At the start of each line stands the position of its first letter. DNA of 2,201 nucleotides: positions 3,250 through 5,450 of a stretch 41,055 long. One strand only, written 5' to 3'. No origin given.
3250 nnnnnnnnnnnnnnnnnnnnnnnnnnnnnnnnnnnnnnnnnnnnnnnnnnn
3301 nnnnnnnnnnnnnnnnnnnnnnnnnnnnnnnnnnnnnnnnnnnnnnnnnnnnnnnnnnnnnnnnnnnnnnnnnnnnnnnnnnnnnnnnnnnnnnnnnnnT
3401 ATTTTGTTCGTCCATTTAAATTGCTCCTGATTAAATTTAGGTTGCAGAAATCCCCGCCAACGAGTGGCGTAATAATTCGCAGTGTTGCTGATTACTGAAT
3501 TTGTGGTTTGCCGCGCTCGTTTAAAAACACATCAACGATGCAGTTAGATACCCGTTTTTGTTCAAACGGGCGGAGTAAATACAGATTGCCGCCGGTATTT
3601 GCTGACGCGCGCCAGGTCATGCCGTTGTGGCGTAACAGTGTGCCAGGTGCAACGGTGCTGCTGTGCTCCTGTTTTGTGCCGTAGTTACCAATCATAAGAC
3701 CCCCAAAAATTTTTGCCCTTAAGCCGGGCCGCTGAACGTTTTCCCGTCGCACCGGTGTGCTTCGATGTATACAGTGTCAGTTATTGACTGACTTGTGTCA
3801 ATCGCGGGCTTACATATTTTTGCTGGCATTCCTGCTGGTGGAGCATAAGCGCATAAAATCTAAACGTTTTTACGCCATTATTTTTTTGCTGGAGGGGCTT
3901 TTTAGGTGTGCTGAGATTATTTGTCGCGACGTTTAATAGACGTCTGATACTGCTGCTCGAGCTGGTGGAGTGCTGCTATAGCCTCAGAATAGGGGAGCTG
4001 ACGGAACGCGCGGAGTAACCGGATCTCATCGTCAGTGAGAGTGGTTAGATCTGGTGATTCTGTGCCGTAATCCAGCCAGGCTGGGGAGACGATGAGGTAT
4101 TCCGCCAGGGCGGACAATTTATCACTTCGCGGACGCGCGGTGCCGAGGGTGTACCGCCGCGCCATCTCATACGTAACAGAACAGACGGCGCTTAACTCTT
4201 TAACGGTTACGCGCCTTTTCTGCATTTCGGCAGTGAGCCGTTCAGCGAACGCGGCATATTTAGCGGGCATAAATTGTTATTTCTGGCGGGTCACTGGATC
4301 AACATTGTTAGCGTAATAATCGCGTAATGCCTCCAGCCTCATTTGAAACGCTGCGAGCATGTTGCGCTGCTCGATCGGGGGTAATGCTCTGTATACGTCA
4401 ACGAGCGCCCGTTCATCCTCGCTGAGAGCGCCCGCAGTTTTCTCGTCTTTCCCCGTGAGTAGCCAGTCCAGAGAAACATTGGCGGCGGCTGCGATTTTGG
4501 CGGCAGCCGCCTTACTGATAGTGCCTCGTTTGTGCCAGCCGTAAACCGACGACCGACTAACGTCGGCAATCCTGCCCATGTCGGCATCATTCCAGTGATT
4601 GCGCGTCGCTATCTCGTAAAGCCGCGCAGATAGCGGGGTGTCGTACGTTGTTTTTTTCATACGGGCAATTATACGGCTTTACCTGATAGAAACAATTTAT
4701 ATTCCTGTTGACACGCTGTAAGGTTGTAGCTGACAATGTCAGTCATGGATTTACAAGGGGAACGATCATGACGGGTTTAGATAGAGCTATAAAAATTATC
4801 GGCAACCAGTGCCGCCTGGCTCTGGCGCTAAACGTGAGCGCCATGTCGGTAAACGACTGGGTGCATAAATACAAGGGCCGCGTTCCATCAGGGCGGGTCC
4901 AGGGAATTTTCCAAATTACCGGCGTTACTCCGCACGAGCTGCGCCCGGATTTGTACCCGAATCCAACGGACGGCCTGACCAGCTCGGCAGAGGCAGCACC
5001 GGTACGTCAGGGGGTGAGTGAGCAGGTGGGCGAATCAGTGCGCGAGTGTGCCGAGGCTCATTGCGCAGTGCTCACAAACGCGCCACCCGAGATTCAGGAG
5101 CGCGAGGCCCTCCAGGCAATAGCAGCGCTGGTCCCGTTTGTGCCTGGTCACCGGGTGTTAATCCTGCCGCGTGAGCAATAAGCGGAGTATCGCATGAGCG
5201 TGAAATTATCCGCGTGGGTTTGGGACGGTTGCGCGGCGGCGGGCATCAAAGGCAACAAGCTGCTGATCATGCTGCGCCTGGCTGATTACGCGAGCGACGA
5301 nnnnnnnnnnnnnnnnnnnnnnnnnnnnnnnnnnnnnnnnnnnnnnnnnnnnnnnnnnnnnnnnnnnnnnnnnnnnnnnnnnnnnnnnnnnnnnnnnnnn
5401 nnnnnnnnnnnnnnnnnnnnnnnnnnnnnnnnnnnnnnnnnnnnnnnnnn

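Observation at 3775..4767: Immunity region with two tandem CI-like HTH paralogs and shared operator half-sites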

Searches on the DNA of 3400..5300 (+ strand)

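Call 8: search_dna_similar(query=window:3400-5300:+, collection=phages, mode=near, max_rows=20)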
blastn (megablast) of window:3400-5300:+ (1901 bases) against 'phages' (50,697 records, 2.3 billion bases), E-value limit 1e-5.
No match.

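Call 9: search_dna_similar(query=window:3400-5300:+, collection=ecoli_genomes, mode=near, max_rows=20)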
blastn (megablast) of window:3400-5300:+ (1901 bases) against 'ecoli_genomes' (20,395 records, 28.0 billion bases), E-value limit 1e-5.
Records with a match: 36; places in all: 36; records where one place covers at least 80% of the query: 0.
Genomes with a match: 36 of 5426; with a place that covers at least 80% of the query: 0. Places per genome that has any: lowest 1, median 1, highest 1. On chromosomes: 36 places; on plasmids: 0.
Best place of each record, by identity: >=99% 20; 95-99% 16.
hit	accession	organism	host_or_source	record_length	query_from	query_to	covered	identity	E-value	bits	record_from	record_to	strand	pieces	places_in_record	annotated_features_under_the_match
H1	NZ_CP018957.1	Escherichia coli strain Ecol_316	Homo sapiens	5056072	141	177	2%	97.3%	3e-6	64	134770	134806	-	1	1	CRISPR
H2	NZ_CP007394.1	Escherichia coli strain ST2747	-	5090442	141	177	2%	97.3%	3e-6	64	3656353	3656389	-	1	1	hypothetical protein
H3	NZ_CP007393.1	Escherichia coli strain ST2747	-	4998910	141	177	2%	97.3%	3e-6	64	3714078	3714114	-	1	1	hypothetical protein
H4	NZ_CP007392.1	Escherichia coli strain ST2747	-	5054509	141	177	2%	97.3%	3e-6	64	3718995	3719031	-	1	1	hypothetical protein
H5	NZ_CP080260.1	Escherichia coli strain 135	Chicken fecal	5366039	141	177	2%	97.3%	3e-6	64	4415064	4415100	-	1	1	CRISPR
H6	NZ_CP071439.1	Escherichia coli strain EcPNK004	Homo sapiens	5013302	141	177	2%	97.3%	3e-6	64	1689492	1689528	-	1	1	CRISPR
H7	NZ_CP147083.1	Escherichia coli strain JSWP006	municipal wastewater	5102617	141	177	2%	97.3%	3e-6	64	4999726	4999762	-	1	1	CRISPR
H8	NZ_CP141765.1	Escherichia coli strain HYM1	duck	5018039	141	177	2%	97.3%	3e-6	64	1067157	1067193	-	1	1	CRISPR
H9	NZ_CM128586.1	Escherichia coli strain 300444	Homo sapiens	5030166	141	177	2%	97.3%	3e-6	64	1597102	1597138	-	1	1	CRISPR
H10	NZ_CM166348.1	Escherichia coli strain CH4796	Homo sapiens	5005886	141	177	2%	97.3%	3e-6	64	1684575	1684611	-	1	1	CRISPR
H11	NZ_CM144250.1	Escherichia coli strain ECA64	not applicable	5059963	141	177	2%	97.3%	3e-6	64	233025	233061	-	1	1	CRISPR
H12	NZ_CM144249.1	Escherichia coli strain CB209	Homo sapiens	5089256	141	177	2%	97.3%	3e-6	64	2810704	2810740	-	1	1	CRISPR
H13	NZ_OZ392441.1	Escherichia coli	Homo sapiens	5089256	141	177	2%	97.3%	3e-6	64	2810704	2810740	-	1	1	CRISPR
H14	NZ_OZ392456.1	Escherichia coli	not applicable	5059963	141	177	2%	97.3%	3e-6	64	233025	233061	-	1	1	CRISPR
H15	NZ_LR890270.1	Escherichia coli strain MINF_7C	Homo sapiens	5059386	141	177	2%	97.3%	3e-6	64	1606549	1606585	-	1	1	CRISPR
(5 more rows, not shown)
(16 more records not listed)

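Call 83: search_dna_similar(query=L008:4640-5700:+, collection=ecoli_genomes, mode=near, max_rows=8)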
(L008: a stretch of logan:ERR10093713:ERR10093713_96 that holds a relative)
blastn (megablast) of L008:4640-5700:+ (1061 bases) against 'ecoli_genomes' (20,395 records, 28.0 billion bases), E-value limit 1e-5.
Records with a match: 4; places in all: 4; records where one place covers at least 80% of the query: 0.
Genomes with a match: 4 of 5426; with a place that covers at least 80% of the query: 0. Places per genome that has any: lowest 1, median 1, highest 1. On chromosomes: 4 places; on plasmids: 0.
Best place of each record, by identity: 80-90% 4.
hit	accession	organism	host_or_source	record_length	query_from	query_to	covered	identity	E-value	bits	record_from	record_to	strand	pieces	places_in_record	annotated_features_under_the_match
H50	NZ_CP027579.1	Escherichia coli strain 2013C-4282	Homo sapiens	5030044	960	1015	5%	87.5%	2e-6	64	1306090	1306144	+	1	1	none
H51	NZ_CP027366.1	Escherichia coli strain 89-3156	missing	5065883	960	1015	5%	87.5%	2e-6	64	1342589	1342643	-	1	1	none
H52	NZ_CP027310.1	Escherichia coli strain 2014C-4135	Homo sapiens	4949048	960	1015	5%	87.5%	2e-6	64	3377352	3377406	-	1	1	none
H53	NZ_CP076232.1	Escherichia coli O157:H7 strain 7.1_Anguil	Rectal swab of live bovine cattle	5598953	960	1015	5%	87.5%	2e-6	64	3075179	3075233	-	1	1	none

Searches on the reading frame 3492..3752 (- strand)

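Call 6: search_protein_families(library=pfam, proteins=[window:3492-3752:-], max_evalue=0.1)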
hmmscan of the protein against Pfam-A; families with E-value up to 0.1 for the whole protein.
window:3492-3752:- (86 aa): 0 families

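Call 7: search_protein_families(library=phrogs, proteins=[window:3492-3752:-], max_evalue=0.01)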
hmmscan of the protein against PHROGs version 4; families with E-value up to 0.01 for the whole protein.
window:3492-3752:- (86 aa): 1 family
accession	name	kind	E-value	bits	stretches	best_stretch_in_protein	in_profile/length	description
phrog_294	-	other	5.5e-20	71.9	1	21-84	15-78/83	Kil protein for bacterial septation inhibition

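Call 44: search_protein_families(library=ncbifam, proteins=[window:3492-3752:-], max_evalue=0.01)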
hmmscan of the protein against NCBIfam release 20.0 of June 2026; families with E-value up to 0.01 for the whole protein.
window:3492-3752:- (86 aa): 1 family
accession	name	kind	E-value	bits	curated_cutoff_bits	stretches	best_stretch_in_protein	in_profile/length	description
NF008465.0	PRK11354.1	subfamily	1e-15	57.5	92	1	20-83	2-67/73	FtsZ inhibitor protein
